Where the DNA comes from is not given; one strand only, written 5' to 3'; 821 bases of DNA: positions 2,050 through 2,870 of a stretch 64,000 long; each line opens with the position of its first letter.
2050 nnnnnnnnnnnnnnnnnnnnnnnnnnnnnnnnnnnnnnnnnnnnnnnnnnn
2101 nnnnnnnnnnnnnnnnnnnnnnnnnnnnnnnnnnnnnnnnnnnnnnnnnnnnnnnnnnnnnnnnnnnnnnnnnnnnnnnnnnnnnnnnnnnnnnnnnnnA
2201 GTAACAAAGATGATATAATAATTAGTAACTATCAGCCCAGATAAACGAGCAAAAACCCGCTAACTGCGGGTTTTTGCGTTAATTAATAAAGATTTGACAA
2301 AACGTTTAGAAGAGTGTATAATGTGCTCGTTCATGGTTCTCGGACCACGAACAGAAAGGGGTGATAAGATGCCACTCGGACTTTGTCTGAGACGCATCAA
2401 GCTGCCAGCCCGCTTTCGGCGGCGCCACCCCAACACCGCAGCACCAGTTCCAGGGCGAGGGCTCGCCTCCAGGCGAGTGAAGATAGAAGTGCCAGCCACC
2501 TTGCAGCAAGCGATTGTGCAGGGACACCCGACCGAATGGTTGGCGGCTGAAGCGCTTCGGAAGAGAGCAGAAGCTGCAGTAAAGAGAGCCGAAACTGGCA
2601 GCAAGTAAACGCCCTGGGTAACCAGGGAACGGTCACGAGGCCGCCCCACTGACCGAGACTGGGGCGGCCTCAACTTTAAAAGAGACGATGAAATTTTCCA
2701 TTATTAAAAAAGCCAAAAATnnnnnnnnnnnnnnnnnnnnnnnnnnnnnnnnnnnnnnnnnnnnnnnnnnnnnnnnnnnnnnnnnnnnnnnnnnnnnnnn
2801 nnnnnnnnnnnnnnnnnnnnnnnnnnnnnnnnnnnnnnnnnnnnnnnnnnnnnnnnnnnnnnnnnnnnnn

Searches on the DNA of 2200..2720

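Call 4: search_rna_families(source=window, start=2200, end=2720, threshold=evalue, max_evalue=10, show_alignments=4)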
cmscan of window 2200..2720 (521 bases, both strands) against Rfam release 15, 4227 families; matches with E-value up to 10: 8.
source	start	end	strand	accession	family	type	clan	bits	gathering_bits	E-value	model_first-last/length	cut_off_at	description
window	2244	2306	-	RF02064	STnc370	Gene; sRNA;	-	23.1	54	1.3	1-71/71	no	Enterobacterial sRNA STnc370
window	2243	2310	-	RF01772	rnk_pseudo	Cis-reg; leader;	-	18.4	55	1.3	1-108/108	no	Pseudomonas rnk leader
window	2274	2397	+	RF00311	snoZ188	Gene; snRNA; snoRNA; CD-box;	-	17.5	50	0.73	1-123/123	no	Small nucleolar RNA Z188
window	2205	2279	+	RF00513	Trp_leader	Cis-reg; leader;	-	16.7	41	1.2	1-100/100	no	Tryptophan operon leader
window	2250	2291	-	RF01394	isrK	Gene; sRNA;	-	16.2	50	0.43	1-77/77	no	isrK Hfq binding RNA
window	2247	2356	-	RF00513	Trp_leader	Cis-reg; leader;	-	13.5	41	7.9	1-100/100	no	Tryptophan operon leader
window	2637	2710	+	RF00065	snoR9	Gene; snRNA; snoRNA; CD-box;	CL00132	11.3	90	4.7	1-90/128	no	Small nucleolar RNA snoR9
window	2235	2276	+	RF01394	isrK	Gene; sRNA;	-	10.9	50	9.7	1-77/77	no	isrK Hfq binding RNA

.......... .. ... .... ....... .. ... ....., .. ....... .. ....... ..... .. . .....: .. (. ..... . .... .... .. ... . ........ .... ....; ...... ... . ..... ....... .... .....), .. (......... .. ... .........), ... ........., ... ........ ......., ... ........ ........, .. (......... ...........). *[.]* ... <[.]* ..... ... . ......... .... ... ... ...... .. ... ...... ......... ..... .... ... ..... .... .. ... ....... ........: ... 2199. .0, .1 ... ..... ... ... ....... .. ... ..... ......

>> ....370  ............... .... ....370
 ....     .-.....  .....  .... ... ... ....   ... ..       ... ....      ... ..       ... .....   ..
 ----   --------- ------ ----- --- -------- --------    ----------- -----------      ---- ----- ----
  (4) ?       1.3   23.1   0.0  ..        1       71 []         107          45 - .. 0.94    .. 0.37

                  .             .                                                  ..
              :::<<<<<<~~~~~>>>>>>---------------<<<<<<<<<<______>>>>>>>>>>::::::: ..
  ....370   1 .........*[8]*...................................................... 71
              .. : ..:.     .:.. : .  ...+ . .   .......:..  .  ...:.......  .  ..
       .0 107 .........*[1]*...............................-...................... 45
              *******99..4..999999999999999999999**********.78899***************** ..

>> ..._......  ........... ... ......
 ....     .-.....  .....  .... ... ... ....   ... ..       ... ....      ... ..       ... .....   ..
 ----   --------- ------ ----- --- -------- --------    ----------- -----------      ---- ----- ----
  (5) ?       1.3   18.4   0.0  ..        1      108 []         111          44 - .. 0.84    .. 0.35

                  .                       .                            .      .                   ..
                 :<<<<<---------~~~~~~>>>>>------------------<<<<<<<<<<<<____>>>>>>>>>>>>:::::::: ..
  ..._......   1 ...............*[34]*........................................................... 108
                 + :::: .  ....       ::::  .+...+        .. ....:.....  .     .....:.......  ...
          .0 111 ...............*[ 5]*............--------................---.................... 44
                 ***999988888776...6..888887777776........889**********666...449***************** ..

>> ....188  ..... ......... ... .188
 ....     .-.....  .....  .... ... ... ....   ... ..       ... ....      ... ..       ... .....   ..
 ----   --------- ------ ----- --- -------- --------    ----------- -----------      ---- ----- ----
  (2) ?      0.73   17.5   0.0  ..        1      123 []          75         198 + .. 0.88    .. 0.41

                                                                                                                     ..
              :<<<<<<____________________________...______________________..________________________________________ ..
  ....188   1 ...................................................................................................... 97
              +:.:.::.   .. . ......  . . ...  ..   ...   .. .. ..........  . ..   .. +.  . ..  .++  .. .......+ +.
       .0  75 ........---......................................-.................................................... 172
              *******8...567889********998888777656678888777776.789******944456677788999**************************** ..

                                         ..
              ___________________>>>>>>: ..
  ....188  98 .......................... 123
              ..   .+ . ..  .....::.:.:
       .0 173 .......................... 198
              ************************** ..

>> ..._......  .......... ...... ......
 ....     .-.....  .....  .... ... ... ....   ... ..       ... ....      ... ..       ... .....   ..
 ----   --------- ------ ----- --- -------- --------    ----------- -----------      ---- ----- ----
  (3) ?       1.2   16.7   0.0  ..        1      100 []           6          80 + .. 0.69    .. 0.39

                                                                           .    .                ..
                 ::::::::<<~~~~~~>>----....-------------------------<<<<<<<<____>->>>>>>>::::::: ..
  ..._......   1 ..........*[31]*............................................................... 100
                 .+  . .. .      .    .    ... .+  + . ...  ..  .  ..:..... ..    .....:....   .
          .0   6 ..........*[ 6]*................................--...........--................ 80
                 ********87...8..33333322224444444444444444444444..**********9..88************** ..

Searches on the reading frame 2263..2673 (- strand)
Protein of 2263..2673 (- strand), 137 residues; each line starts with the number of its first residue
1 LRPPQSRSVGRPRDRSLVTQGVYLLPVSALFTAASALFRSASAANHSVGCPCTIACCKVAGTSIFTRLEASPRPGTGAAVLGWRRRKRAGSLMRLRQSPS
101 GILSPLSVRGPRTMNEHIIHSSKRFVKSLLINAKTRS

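Call 12: search_protein_families(library=pfam, proteins=[window:2263-2673:-], max_evalue=1)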
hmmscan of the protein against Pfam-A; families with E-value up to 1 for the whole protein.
window:2263-2673:- (137 aa): 0 families

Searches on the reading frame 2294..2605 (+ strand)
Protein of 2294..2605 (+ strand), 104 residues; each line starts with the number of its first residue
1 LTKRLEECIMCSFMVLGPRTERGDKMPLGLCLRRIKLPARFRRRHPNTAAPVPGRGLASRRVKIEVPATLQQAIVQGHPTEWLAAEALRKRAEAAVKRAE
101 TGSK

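Call 12: search_protein_families(library=pfam, proteins=[window:2294-2605:+], max_evalue=1)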
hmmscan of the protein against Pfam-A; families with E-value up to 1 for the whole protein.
window:2294-2605:+ (104 aa): 0 families

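Call 19: find_homologous_proteins(query=window:2294-2605:+, max_evalue=0.01)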
Query window:2294-2605:+ (104 aa): 1 proteins with E <= 0.01 among 22 candidates.
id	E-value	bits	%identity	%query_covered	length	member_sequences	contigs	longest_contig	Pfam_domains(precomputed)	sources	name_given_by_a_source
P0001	6.8e-55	201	100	91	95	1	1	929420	-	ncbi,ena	-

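Call 77: list_cluster_members(proteins=[P0001, P0008, P0006])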
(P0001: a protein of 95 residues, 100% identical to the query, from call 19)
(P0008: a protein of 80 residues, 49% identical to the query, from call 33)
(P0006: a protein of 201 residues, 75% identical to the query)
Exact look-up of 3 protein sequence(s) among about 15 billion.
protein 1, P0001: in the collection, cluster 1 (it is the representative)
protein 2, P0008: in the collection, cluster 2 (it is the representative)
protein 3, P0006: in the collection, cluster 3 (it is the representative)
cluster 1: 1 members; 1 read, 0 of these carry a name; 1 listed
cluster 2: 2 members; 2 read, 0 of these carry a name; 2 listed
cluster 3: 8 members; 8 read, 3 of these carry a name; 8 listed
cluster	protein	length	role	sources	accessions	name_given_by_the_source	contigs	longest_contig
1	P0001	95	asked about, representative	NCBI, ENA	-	-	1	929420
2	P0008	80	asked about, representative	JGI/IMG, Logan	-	-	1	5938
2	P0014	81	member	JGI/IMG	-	-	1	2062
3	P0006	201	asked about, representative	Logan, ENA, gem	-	-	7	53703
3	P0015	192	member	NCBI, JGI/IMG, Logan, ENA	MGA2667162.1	MAG: hypothetical protein ABSE91_03730 [Patescibacteria group bacterium] | hypothetical protein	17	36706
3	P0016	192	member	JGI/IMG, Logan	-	hypothetical protein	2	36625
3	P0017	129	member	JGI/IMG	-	hypothetical protein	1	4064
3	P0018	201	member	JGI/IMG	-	-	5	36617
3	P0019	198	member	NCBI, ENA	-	-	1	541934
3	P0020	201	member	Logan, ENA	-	-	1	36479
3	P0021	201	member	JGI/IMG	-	-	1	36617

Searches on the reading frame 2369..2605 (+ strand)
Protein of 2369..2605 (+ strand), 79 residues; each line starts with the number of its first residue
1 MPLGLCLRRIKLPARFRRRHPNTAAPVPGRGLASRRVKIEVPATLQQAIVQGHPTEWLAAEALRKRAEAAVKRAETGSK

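Call 26: search_protein_families(library=pfam, proteins=[window:2369-2605:+], max_evalue=1)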
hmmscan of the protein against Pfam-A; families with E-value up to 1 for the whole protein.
window:2369-2605:+ (79 aa): 0 families

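Call 27: search_protein_families(library=ncbifam, proteins=[window:2369-2605:+], max_evalue=1)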
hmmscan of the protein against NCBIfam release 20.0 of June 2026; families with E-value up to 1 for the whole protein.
window:2369-2605:+ (79 aa): 0 families

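Call 33: find_homologous_proteins(query=A3, max_evalue=0.1)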
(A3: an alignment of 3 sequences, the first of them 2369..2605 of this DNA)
Query A3 (3 sequences) (79 aa, profile of the alignment): 3 proteins with E <= 0.1 among 2729 candidates.
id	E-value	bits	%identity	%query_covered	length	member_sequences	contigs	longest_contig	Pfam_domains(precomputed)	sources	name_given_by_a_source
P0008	5.3e-36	141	49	99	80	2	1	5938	-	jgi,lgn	-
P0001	1.2e-30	123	100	100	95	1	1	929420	-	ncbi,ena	-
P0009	2.1e-25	107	27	54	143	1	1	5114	-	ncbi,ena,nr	ncbi:MAG: hypothetical protein HW405_929 [Candidatus Berkelbacteria bacterium]|nr:hypothetical prote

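Call 35: find_encoding_contigs(protein=P0008, flank=3000, max_places=4)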
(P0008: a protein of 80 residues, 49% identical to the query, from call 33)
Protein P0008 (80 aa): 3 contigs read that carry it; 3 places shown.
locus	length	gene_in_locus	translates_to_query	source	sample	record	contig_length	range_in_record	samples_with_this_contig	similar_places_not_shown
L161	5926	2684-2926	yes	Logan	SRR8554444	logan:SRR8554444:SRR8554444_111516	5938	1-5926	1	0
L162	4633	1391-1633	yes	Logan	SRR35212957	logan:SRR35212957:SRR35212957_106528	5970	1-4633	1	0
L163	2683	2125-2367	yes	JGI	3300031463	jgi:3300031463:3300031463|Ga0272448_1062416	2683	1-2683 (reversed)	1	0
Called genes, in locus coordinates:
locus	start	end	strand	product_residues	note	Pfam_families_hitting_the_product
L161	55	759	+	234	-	PF16320:Ribosomal_L12_N, PF00542:Ribosomal_L12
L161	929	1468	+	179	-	-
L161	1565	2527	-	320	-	PF00665:rve (weak), PF13683:rve_3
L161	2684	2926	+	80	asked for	-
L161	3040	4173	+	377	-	PF01702:TGT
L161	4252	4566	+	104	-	-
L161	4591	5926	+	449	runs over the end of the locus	?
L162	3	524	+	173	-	?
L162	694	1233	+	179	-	-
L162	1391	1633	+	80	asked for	-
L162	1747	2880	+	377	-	PF01702:TGT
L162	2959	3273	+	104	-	-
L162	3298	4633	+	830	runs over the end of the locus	PF26449:DUF8128, PF10412:TrwB_AAD_bind (weak)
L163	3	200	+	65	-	?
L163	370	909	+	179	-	-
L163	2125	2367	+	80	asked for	-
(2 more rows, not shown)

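Call 53: predict_structure(alignment_id=A5)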
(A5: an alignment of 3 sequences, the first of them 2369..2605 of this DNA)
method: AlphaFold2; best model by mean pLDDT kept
length: 79 residues; sequences in the alignment: 3
mean_pLDDT: 64.8   pTM: 0.35
mean pLDDT of the five models: 64.8, 62.3, 59.5, 58.1, 56.2
residues with pLDDT >= 90: 0; 70-90: 30; 50-70: 43; < 50: 6
segments of 3 or more residues with pLDDT < 50: none
pLDDT, mean of each block of 10 residues (from residue 1): 54 52 57 55 72 83 81 63
secondary structure, 60 per line:
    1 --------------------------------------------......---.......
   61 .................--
elements in order: H45-50 H54-77

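Call 54: search_solved_structures(query=A5, max_evalue=10)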
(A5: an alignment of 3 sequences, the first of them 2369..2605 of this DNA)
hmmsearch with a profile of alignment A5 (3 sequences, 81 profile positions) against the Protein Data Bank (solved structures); distinct sequences matched with E-value up to 10: 1.
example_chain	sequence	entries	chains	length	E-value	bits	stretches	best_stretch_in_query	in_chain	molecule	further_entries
2efk_A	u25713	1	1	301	2.9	11.5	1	30-75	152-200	Cdc42-interacting protein 4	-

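Call 58: fold_search(model_id=the predicted structure, library=pdb)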
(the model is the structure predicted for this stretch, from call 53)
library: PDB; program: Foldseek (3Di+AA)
matches with E <= 10: 0; with E <= 0.001: 0
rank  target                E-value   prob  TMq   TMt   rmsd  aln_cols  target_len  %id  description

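Call 75: search_protein_families(library=phrogs, proteins=[window:2369-2605:+], max_evalue=0.1)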
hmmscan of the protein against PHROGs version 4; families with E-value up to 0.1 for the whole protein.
window:2369-2605:+ (79 aa): 0 families

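Call 76: search_protein_families(library=padloc, proteins=[window:2369-2605:+], max_evalue=0.1)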
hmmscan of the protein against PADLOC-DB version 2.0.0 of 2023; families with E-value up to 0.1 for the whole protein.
window:2369-2605:+ (79 aa): 0 families

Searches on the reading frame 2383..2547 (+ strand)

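Call 12: search_protein_families(library=pfam, proteins=[window:2383-2547:+], max_evalue=1)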
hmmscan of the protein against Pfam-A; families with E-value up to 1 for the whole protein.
window:2383-2547:+ (55 aa): 1 family
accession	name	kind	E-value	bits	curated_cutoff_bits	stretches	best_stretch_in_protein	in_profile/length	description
PF00836.24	Stathmin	-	0.087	13.3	24.7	1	6-39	28-61/136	Stathmin family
